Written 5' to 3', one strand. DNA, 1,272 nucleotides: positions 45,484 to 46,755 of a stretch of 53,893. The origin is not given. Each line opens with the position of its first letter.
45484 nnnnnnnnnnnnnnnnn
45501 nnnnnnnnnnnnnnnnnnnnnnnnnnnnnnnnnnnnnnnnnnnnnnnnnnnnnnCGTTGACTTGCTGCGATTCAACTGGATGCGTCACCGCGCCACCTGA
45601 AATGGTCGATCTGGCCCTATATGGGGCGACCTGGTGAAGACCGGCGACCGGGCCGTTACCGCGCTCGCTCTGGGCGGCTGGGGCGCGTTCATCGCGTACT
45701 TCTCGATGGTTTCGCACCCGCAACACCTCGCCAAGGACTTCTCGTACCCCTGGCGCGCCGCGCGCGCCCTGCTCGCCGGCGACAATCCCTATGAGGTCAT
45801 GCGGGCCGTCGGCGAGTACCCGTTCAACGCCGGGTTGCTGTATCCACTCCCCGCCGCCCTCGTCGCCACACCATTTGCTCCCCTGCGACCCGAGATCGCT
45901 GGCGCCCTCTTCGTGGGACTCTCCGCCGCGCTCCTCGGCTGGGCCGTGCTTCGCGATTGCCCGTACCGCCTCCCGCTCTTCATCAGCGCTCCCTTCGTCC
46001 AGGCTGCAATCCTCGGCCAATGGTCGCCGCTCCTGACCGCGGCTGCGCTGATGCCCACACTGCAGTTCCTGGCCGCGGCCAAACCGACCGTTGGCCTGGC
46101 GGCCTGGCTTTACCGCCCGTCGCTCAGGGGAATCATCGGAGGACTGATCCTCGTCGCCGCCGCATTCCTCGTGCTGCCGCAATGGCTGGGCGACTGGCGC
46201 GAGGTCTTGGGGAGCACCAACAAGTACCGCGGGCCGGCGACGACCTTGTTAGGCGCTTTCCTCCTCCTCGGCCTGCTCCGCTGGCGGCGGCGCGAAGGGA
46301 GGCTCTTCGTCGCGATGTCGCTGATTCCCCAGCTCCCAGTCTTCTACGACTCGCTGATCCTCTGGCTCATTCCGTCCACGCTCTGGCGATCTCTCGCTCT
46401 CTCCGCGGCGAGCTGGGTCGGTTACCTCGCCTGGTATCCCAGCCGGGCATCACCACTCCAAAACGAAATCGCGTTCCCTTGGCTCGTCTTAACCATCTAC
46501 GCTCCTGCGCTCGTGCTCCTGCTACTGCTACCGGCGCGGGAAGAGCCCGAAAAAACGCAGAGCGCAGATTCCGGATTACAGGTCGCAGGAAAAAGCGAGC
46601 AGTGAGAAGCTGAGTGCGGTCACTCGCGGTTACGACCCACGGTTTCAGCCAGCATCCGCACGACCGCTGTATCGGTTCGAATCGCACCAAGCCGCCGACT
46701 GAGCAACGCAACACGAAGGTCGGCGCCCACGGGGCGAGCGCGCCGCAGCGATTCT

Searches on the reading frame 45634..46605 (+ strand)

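Call 11: search_protein_families(library=pfam, proteins=[window:45634-46605:+], max_evalue=0.01)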
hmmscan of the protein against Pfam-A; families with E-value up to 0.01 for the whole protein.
window:45634-46605:+ (323 aa): 0 families

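Call 54: search_protein_families(library=pfam, proteins=[window:45634-46605:+], max_evalue=1)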
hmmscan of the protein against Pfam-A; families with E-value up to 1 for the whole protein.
window:45634-46605:+ (323 aa): 1 family
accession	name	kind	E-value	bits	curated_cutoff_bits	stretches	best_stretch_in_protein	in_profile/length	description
PF09594.16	GT87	-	0.13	12.5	25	0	69-299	2-213/237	Glycosyltransferase family 87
